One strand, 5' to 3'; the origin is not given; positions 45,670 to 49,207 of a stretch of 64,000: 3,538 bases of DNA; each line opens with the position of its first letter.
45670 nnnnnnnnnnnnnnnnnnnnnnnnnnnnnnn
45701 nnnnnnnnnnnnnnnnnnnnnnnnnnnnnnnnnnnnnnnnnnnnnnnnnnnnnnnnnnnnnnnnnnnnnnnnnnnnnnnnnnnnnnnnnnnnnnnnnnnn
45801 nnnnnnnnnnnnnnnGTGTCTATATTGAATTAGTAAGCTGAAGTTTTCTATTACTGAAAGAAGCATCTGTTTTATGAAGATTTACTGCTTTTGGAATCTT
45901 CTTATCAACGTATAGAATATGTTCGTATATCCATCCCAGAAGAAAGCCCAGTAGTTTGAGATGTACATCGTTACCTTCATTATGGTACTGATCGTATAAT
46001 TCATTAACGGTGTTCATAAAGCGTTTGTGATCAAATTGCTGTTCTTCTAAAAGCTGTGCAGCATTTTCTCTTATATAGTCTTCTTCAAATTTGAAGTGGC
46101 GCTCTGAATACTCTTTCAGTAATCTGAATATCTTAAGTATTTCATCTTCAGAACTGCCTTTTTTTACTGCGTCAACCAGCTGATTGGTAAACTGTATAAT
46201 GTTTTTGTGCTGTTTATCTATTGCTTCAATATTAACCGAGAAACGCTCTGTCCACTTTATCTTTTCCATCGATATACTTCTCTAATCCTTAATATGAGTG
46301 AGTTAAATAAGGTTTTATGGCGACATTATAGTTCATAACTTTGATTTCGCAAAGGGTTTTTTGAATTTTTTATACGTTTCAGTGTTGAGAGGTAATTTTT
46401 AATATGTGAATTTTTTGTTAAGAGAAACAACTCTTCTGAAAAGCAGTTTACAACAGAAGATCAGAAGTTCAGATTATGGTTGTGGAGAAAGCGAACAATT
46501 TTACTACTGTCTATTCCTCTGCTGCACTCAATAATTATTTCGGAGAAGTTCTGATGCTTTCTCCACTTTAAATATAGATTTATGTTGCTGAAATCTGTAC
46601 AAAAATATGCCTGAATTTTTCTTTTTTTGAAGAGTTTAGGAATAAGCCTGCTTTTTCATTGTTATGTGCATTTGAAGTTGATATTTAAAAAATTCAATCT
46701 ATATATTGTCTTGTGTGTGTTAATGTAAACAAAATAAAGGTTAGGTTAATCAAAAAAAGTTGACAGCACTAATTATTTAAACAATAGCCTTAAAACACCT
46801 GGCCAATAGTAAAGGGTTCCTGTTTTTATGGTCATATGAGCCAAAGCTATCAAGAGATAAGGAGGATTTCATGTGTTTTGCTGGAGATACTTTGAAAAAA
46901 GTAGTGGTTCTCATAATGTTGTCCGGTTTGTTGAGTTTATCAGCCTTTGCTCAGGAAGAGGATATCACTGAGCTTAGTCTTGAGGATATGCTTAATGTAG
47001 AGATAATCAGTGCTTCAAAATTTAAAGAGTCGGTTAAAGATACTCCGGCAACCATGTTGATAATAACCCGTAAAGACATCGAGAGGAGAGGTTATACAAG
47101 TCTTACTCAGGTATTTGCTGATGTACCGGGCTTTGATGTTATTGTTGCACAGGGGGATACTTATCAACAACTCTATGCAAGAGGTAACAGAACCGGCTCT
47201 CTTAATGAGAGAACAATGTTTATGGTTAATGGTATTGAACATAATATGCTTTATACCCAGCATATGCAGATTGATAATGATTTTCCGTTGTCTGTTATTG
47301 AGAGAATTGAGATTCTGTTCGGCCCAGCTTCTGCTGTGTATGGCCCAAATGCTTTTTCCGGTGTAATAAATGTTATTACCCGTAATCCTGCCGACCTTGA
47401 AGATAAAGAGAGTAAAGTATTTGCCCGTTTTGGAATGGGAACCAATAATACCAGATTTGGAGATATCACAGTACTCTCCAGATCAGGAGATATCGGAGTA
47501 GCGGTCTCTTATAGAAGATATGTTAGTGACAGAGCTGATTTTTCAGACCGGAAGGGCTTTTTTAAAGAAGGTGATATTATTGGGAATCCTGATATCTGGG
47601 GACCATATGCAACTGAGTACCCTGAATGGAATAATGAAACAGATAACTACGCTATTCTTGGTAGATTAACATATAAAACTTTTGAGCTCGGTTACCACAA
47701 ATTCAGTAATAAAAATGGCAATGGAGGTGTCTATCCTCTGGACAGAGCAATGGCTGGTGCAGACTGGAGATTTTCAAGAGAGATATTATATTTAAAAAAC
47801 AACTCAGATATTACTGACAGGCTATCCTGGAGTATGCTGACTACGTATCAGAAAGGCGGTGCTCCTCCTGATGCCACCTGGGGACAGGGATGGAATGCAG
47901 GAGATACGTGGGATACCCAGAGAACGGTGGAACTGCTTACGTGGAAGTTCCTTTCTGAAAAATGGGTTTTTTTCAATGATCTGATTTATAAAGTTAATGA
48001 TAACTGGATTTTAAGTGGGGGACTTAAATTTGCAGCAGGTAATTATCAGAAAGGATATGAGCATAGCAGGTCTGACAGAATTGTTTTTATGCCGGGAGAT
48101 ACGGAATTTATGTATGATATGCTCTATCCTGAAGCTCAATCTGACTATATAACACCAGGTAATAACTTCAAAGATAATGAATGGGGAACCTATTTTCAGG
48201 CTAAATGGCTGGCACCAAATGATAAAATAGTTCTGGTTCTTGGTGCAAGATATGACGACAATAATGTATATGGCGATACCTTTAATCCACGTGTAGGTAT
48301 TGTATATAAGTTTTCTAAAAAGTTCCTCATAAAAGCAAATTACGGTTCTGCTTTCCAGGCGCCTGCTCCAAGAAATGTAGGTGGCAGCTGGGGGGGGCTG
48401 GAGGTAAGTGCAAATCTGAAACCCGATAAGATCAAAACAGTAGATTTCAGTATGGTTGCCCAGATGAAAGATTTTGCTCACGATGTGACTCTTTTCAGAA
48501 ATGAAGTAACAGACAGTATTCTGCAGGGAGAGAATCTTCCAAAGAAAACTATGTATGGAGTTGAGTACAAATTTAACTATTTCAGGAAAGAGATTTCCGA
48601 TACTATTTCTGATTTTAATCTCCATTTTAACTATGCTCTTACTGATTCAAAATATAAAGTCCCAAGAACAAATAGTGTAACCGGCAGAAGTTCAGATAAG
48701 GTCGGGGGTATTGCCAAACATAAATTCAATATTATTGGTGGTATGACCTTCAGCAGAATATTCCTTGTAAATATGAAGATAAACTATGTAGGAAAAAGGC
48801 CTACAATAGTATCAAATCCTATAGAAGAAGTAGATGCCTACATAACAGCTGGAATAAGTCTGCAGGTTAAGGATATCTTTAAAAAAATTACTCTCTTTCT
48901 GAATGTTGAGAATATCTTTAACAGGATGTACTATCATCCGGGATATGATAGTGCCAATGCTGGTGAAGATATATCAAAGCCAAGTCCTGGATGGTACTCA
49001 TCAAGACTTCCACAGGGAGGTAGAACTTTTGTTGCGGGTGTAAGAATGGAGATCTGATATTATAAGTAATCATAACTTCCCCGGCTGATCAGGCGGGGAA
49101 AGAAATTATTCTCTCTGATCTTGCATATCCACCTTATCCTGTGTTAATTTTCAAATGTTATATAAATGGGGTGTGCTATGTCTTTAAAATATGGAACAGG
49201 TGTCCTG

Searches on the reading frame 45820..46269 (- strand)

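Call 64: search_protein_families(library=pfam, proteins=[window:45820-46269:-], max_evalue=0.001)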
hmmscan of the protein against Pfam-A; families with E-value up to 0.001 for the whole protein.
window:45820-46269:- (149 aa): 1 family
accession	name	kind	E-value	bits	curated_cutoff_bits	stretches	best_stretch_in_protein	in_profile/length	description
PF01814.28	Hemerythrin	-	1e-10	42.6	25.3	1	14-124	3-122/127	Hemerythrin HHE cation binding domain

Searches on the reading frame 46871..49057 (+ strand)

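Call 29: search_protein_families(library=pfam, proteins=[window:46871-49057:+], max_evalue=0.0001)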
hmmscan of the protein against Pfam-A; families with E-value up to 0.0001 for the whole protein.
window:46871-49057:+ (728 aa): 2 families
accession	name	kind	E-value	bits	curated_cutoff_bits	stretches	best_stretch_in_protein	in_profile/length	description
PF00593.30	TonB_dep_Rec_b-barrel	-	3.6e-28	100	27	1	261-682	7-436/436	TonB dependent receptor-like, beta-barrel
PF07715.20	Plug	-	3.3e-21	76.2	23.9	1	55-165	2-107/107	TonB-dependent Receptor Plug Domain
